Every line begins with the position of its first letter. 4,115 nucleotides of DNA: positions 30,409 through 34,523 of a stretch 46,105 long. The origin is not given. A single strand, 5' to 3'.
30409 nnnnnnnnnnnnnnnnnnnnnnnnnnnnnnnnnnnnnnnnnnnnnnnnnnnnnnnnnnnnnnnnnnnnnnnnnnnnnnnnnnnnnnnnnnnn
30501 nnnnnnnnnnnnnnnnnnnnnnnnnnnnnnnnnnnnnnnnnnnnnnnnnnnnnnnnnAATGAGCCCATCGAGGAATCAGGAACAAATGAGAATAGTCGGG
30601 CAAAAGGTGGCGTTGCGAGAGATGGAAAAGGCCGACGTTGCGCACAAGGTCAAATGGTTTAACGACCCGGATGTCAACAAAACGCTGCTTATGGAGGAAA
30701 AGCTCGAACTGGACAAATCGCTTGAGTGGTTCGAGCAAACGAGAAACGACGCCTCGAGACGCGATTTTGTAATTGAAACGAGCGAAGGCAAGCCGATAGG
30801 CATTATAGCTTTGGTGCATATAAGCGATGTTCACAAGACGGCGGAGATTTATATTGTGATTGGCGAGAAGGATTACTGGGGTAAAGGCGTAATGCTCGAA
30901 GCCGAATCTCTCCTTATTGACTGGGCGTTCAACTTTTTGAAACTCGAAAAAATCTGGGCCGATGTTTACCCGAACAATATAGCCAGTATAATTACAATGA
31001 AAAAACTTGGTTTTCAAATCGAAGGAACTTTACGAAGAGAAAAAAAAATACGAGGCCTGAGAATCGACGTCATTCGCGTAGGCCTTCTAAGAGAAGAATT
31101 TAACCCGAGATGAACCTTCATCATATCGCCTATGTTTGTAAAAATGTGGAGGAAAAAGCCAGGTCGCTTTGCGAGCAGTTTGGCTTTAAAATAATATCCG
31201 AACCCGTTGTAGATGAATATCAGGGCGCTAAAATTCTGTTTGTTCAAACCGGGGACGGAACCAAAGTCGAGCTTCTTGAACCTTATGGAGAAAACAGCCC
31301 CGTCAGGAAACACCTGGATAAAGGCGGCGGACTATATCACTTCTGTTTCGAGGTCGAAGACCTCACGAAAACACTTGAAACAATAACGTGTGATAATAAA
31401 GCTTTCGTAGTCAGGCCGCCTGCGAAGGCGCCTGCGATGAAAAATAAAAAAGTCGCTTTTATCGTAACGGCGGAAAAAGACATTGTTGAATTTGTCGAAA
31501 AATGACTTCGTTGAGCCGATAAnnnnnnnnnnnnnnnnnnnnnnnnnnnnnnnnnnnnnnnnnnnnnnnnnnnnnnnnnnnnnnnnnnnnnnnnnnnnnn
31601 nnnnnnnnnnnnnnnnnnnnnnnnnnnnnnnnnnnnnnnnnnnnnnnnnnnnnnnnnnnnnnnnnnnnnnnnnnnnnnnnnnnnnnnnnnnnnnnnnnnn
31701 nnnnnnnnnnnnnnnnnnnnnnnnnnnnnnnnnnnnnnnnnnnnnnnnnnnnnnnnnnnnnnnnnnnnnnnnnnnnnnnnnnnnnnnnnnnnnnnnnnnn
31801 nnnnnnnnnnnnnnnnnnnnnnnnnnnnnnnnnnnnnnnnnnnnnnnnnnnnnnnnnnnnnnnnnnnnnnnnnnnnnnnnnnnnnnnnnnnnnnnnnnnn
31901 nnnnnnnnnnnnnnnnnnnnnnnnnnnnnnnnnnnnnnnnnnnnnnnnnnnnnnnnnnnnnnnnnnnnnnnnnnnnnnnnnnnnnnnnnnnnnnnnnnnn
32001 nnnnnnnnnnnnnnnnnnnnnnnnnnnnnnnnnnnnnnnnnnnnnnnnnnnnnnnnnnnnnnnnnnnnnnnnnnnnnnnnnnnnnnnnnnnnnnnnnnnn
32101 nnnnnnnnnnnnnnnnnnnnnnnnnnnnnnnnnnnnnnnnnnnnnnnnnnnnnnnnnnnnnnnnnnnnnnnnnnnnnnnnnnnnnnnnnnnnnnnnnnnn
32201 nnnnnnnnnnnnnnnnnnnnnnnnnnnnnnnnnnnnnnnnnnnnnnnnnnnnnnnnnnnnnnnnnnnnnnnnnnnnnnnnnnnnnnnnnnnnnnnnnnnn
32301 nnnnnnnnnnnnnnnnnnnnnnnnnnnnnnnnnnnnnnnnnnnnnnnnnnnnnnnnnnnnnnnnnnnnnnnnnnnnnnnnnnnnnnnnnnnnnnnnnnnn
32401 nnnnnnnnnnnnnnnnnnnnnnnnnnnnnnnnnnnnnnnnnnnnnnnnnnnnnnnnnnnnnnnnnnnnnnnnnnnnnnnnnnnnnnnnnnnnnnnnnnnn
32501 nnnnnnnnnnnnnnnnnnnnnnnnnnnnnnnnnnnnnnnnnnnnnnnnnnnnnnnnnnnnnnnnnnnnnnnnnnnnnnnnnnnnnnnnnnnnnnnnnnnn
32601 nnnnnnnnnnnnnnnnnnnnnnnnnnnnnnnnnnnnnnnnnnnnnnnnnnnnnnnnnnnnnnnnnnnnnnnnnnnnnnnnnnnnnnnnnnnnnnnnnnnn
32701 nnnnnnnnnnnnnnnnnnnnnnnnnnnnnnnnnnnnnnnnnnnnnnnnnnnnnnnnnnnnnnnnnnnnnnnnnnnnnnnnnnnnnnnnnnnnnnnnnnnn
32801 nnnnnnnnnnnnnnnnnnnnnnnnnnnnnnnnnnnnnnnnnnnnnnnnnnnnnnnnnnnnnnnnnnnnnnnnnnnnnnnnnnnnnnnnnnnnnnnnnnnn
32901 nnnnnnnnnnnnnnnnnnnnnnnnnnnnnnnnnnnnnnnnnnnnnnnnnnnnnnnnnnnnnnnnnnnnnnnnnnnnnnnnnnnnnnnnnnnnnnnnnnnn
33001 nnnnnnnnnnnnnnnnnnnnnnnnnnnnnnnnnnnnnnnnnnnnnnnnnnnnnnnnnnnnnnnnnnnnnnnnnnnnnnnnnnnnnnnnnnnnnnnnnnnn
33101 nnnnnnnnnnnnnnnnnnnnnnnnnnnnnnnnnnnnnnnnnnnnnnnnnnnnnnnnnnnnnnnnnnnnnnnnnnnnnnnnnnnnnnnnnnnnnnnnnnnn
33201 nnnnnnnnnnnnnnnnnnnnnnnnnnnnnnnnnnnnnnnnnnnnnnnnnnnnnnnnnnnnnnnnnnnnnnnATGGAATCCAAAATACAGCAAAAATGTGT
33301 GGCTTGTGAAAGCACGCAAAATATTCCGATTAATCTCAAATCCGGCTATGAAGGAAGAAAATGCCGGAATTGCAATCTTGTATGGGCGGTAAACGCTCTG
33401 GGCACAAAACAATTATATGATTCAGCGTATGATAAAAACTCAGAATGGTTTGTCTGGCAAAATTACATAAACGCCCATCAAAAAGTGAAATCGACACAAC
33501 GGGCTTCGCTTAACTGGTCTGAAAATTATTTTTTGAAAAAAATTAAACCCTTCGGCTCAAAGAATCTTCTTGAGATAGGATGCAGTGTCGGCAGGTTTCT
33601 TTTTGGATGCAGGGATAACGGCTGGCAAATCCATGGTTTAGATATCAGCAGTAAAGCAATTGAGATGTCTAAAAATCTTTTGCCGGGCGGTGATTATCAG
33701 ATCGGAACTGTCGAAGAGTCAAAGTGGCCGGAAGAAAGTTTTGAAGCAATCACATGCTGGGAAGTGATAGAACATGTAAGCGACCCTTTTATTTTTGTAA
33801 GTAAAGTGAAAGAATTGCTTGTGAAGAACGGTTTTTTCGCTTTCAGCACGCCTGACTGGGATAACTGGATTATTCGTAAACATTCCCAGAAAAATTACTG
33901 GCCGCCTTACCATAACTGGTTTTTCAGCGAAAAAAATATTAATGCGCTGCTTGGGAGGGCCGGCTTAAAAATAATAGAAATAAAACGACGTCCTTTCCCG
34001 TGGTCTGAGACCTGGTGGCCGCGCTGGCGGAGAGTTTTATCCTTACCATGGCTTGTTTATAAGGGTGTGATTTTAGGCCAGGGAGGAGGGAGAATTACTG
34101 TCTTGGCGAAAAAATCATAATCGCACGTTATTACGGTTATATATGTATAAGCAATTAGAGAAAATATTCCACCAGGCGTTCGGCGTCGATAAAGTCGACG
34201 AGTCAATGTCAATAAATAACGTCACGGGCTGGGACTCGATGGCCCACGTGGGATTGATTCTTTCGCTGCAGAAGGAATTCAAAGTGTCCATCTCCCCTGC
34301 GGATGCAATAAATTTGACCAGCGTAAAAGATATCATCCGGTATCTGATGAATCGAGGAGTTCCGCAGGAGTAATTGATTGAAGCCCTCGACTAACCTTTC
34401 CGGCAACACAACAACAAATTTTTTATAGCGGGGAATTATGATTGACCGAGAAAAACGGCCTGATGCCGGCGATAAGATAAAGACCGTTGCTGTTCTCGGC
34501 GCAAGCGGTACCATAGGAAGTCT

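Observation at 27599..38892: Eleven-gene, translationally coupled operon joining a PglC-type initiating transferase to an ACP-centred acyl-building toolkit (candidate undescribed glycan-decoration pathway)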

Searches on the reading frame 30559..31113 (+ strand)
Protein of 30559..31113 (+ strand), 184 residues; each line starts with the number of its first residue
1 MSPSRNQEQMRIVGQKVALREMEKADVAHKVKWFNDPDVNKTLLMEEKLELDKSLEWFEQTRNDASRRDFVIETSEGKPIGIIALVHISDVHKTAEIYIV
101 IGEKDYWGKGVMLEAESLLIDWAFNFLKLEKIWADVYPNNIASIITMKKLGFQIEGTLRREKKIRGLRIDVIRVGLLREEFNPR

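Call 5: search_protein_families(library=pfam, proteins=[window:30559-31113:+], max_evalue=0.01)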
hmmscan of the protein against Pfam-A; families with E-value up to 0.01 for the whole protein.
window:30559-31113:+ (184 aa): 4 families
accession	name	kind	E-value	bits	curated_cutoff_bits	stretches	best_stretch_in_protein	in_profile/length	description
PF13302.13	Acetyltransf_3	-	1.6e-26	94.1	25.4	1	17-153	2-138/138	Acetyltransferase (GNAT) domain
PF00583.31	Acetyltransf_1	-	7.5e-12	46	20.7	1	55-152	23-116/116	Acetyltransferase (GNAT) family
PF13420.13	Acetyltransf_4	-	2.4e-09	37.8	24.3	1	19-170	1-152/155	Acetyltransferase (GNAT) domain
PF13523.12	Acetyltransf_8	-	1.2e-05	25.4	27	1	25-157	4-142/145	Acetyltransferase (GNAT) domain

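Call 6: search_protein_families(library=ncbifam, proteins=[window:30559-31113:+], max_evalue=0.01)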
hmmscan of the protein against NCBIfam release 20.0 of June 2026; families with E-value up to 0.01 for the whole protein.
window:30559-31113:+ (184 aa): 15 families
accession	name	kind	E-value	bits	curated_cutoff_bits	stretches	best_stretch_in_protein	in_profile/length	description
NF011709.0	PRK15130.1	equivalog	1.2e-21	77.4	218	1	15-181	5-169/186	spermidine N1-acetyltransferase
TIGR03585.1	PseH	equivalog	2.9e-20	72.9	93.1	1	19-173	3-154/156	UDP-4-amino-4,6-dideoxy-N-acetyl-beta-L-altrosamine N-acetyltransferase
NF040702.1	ileS_w_GNAT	exception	6.4e-07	27.4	1999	1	11-155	281-420/1100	isoleucine--tRNA ligase, N-acetyltransferase domain-containing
NF040503.1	resist_ArsN1a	equivalog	1.6e-05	24.7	170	1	67-174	46-155/159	arsinothricin resistance N-acetyltransferase ArsN1 family A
NF033693.0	AAC_6p_Ie_fam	exception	4.5e-05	23.6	340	1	10-160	1-161/179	AAC(6')-Ie family aminoglycoside N-acetyltransferase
NF007527.0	PRK10140.1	equivalog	6.8e-05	22.8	236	1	106-166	90-150/162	N-acetyltransferase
NF008072.0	PRK10809.1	equivalog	0.00016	21.5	190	1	99-182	109-191/194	ribosomal protein S5-alanine N-acetyltransferase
NF000485.1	TlmB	exception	0.00029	20.2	625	1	68-172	60-161/292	bleomycin family antibiotic N-acetyltransferase TlmB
NF000016.1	AAC_6p_Im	exception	0.00055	20.1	350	1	15-167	5-167/178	aminoglycoside N-acetyltransferase AAC(6')-Im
NF000431.1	AAC_6p_Ian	exception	0.0008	19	400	1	15-153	6-152/190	aminoglycoside N-acetyltransferase AAC(6')-Ian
NF000507.1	AAC_6p_Ie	exception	0.0016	18.4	450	1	10-162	1-163/201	aminoglycoside N-acetyltransferase AAC(6')-Ie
NF007539.0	PRK10151.1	equivalog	0.0017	18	184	1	76-162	75-160/179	50S ribosomal protein L7/L12-serine acetyltransferase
NF033074.0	AAC_6p_Ib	exception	0.0049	16.5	400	0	106-158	108-160/184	AAC(6')-Ib family aminoglycoside 6'-N-acetyltransferase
TIGR04431.1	N6_acetyl_AAC6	equivalog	0.0054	16.4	260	0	107-158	109-160/184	AacA4 family aminoglycoside N(6')-acetyltransferase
NF012165.0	AAC_6p_set_A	equivalog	0.0094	15.7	280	0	101-157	96-152/177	aminoglycoside 6'-N-acetyltransferase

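Call 35: search_solved_structures(query=window:30559-31113:+, max_evalue=0.001)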
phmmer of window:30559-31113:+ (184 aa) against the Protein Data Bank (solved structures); distinct sequences matched with E-value up to 0.001: 34.
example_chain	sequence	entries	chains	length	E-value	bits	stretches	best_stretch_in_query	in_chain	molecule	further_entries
6cy6_A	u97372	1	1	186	2.3e-18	69.8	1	16-180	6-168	Spermidine N(1)-acetyltransferase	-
3wr7_A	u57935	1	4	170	2.5e-18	69.7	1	17-180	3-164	Spermidine N1-acetyltransferase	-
4r9m_A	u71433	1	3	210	2.6e-18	69.6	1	15-180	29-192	Spermidine N(1)-acetyltransferase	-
5wif_A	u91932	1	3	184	3.5e-17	65.9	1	16-180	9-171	Spermidine N1-acetyltransferase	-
6d72_A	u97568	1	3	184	3.5e-17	65.9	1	16-180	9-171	Spermidine N1-acetyltransferase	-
6vfm_A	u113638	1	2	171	9.1e-16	61.3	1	15-181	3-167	Spermidine N1-acetyltransferase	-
6vfn_A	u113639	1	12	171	1.1e-15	61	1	14-180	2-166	Spermidine N1-acetyltransferase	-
7kwq_A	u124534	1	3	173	4.5e-15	59.1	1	16-181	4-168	Spermidine N(1)-acetyltransferase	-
7kx2_A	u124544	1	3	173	8.5e-15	58.2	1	16-181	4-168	Spermidine N(1)-acetyltransferase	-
4mhd_A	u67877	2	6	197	9.7e-15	58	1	12-181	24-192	Spermidine n1-acetyltransferase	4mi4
7kx3_A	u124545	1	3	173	1.2e-14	57.7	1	16-181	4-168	Spermidine N(1)-acetyltransferase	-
4jjx_A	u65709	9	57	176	1.2e-14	57.6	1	15-181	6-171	Spermidine n1-acetyltransferase | Spermidine N(1)-acetyltransferase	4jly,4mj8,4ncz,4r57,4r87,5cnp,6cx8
6dau_A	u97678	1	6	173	1.5e-14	57.3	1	16-181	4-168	Spermidine N1-acetyltransferase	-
4ygo_A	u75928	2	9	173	1.6e-14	57.2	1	16-181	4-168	Spermidine n1-acetyltransferase | Spermidine N(1)-acetyltransferase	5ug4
3tth_A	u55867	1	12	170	2.8e-14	56.5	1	12-179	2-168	Spermidine N1-acetyltransferase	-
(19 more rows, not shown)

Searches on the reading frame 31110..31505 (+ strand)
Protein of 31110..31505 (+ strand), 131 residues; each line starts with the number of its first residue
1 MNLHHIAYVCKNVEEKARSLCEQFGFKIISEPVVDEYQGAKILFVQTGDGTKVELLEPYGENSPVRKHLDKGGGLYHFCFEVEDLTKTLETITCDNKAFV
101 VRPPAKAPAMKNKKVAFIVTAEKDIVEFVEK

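Call 5: search_protein_families(library=pfam, proteins=[window:31110-31505:+], max_evalue=0.01)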
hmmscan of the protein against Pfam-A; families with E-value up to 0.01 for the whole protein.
window:31110-31505:+ (131 aa): 3 families
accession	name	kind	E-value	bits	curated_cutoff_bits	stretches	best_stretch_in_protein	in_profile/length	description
PF13669.12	Glyoxalase_4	-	5.9e-18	65.6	27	1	4-117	1-109/109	Glyoxalase/Bleomycin resistance protein/Dioxygenase superfamily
PF00903.31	Glyoxalase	-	8.4e-10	39.5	20.6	1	3-96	2-92/121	Glyoxalase/Bleomycin resistance protein/Dioxygenase superfamily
PF13468.12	Glyoxalase_3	-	0.0014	19.1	25.1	1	3-93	1-96/176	Glyoxalase-like domain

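Call 6: search_protein_families(library=ncbifam, proteins=[window:31110-31505:+], max_evalue=0.01)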
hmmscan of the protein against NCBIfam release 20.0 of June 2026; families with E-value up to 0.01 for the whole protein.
window:31110-31505:+ (131 aa): 6 families
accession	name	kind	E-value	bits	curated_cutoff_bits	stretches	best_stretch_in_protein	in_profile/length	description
TIGR03081.1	metmalonyl_epim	equivalog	5.5e-18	65.8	114.95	1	3-118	2-115/129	methylmalonyl-CoA epimerase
NF050075.1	SMU1112c_YaeR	equivalog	8.1e-11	42.3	140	1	2-121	3-116/125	SMU1112c/YaeR family gloxylase I-like metalloprotein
TIGR00068.2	glyox_I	equivalog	2e-07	31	120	1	70-130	79-139/143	lactoylglutathione lyase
TIGR01263.1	4HPPD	equivalog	6.5e-06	25.9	277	1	2-130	2-126/353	4-hydroxyphenylpyruvate dioxygenase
NF008551.0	PRK11478.1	equivalog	0.00047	20.6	148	1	2-96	6-97/129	VOC family protein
TIGR03645.1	glyox_marine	hypoth_equivalog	0.0012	18.9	262.05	1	35-118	54-138/162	lactoylglutathione lyase family protein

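Call 39: search_solved_structures(query=window:31110-31505:+, max_evalue=0.001)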
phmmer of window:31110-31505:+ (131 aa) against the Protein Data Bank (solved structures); distinct sequences matched with E-value up to 0.001: 14.
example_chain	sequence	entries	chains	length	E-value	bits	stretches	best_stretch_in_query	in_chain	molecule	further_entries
3hdp_A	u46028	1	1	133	1.2e-21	80.1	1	2-131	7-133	Glyoxalase-I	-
2qh0_A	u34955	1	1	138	1.3e-21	79.9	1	2-131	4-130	Lactoylglutathione lyase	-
3rmu_A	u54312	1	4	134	2.1e-09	40.6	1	3-88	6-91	Methylmalonyl-CoA epimerase, mitochondrial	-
6qh4_C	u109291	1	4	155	4e-09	39.6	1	3-88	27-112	Methylmalonyl-CoA epimerase, mitochondrial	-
3oa4_A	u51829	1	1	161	7.7e-09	38.7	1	37-120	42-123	glyoxalase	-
3gm5_A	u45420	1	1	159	3.9e-06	30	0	40-91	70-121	Lactoylglutathione lyase and related lyases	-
6xbr_A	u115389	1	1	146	1.7e-05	27.9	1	3-88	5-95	Methylmalonyl-CoA epimerase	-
6xbs_A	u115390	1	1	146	4.1e-05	26.7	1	3-88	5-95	Methylmalonyl-CoA epimerase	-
6wf6_A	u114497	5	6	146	4.1e-05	26.7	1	3-88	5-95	Methylmalonyl-CoA epimerase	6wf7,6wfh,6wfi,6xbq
6xbv_A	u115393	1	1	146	4.2e-05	26.6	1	3-88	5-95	Methylmalonyl-CoA epimerase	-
6xbt_A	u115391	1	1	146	0.0001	25.4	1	3-88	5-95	Methylmalonyl-CoA epimerase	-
1jc4_A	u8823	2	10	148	0.0003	23.8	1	3-91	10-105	Methylmalonyl-CoA epimerase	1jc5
2p25_A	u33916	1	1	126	0.00069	22.7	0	2-88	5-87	Glyoxalase family protein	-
6bu2_A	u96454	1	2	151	0.00071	22.7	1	4-118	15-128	Glyoxalase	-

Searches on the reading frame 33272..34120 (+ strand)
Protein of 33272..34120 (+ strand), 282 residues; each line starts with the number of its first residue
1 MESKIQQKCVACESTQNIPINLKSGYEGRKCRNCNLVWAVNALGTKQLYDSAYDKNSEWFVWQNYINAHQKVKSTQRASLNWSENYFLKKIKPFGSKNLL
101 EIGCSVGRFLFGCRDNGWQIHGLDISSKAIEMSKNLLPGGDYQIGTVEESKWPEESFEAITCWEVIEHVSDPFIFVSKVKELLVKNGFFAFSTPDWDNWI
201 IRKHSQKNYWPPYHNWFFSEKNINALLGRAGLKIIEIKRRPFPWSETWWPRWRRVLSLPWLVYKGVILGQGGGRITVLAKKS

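Call 5: search_protein_families(library=pfam, proteins=[window:33272-34120:+], max_evalue=0.01)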
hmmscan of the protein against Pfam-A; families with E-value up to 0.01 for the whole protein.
window:33272-34120:+ (282 aa): 5 families
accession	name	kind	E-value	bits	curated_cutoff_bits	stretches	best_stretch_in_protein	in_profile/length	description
PF13489.12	Methyltransf_23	-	3.2e-22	79.4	27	1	93-236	20-163/164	Methyltransferase domain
PF08241.18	Methyltransf_11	-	1.3e-14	55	21.2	1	100-191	1-95/95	Methyltransferase domain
PF08242.18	Methyltransf_12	-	3.9e-13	50.4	30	1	100-189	1-98/98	Methyltransferase domain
PF13649.12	Methyltransf_25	-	4.5e-10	40.5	27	1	100-187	2-97/97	Methyltransferase domain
PF13847.12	Methyltransf_31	-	7.1e-10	39.2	27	1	97-208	5-126/145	Methyltransferase domain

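Call 6: search_protein_families(library=ncbifam, proteins=[window:33272-34120:+], max_evalue=0.01)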
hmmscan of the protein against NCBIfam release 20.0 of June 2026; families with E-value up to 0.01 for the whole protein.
window:33272-34120:+ (282 aa): 10 families
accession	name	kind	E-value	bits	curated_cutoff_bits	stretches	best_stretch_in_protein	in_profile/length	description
TIGR01983.1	UbiG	equivalog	5e-13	48.9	102.95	1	78-193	45-153/228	bifunctional 2-polyprenyl-6-hydroxyphenol methylase/3-demethylubiquinol 3-O-methyltransferase UbiG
TIGR04345.1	ovoA_Cterm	equivalog_domain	6.4e-12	45.5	170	2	64-151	14-97/242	putative 4-mercaptohistidine N1-methyltransferase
TIGR02072.1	BioC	equivalog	1.3e-08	35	184.95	1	88-243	27-182/244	malonyl-ACP O-methyltransferase BioC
NF045667.1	MTase_DVU1556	equivalog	0.00015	21.3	155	1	97-235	24-163/213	DVU_1556 family methyltransferase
TIGR00452.1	TIGR00452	equivalog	0.0013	17.6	275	1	77-189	101-217/316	tRNA 5-methoxyuridine(34)/uridine 5-oxyacetic acid(34) synthase CmoB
NF043040.1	corrin_prot_MT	hypoth_equivalog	0.0014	18.1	180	1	96-137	42-83/216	corrinoid protein-associated methyltransferase CpaM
TIGR02021.1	BchM-ChlM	equivalog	0.0023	17.4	158.9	1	72-168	29-130/218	magnesium protoporphyrin IX methyltransferase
NF011650.0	PRK15068.1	equivalog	0.0027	16.6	209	1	85-190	112-224/324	tRNA 5-methoxyuridine(34)/uridine 5-oxyacetic acid(34) synthase CmoB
NF045825.1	FAmtase_mtf2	equivalog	0.0051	16.1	400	1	98-192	61-159/248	fatty-acid O-methyltransferase Mtf2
NF002463.0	PRK01683.1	equivalog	0.0062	16.2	297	1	88-200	24-135/258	trans-aconitate 2-methyltransferase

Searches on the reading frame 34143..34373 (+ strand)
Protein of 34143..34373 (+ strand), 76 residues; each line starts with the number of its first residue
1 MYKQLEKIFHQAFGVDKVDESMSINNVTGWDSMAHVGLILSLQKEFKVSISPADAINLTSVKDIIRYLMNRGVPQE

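Call 5: search_protein_families(library=pfam, proteins=[window:34143-34373:+], max_evalue=0.01)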
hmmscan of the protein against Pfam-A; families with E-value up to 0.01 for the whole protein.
window:34143-34373:+ (76 aa): 1 family
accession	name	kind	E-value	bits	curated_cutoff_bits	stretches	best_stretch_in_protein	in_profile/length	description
PF00550.31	PP-binding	-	6.3e-07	30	20.8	1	4-68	2-67/67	Phosphopantetheine attachment site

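Call 6: search_protein_families(library=ncbifam, proteins=[window:34143-34373:+], max_evalue=0.01)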
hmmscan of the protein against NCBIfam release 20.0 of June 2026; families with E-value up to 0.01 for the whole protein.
window:34143-34373:+ (76 aa): 10 families
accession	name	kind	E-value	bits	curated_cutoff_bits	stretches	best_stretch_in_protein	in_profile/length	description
NF002148.0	PRK00982.1-2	subfamily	5.7e-09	35.7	71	1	3-71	7-77/79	acyl carrier protein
NF002151.0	PRK00982.1-5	equivalog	9.9e-08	32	92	1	5-70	8-75/78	acyl carrier protein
NF002149.0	PRK00982.1-3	equivalog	2.4e-07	30.6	106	1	4-70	7-75/78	acyl carrier protein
NF002150.0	PRK00982.1-4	subfamily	4.5e-06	26.8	66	1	2-70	7-77/80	acyl carrier protein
TIGR00517.1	acyl_carrier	equivalog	1.2e-05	25.1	70.45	1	21-71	26-76/77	acyl carrier protein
NF009104.0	PRK12449.1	equivalog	1.2e-05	25.1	70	1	18-71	25-78/80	acyl carrier protein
NF003464.0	PRK05087.1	equivalog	0.00023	21.1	68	1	4-54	6-58/78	D-alanine--poly(phosphoribitol) ligase subunit DltC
NF002147.0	PRK00982.1-1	equivalog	0.00034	20.4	84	1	5-70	12-79/83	acyl carrier protein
NF058660.1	cispen_ACP_AmcB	equivalog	0.0005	20.2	80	1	15-68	20-75/80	cispentacin biosynthesis acyl carrier protein AmcB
NF006031.0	PRK08172.1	equivalog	0.0095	16.6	76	0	26-67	32-73/82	acyl carrier protein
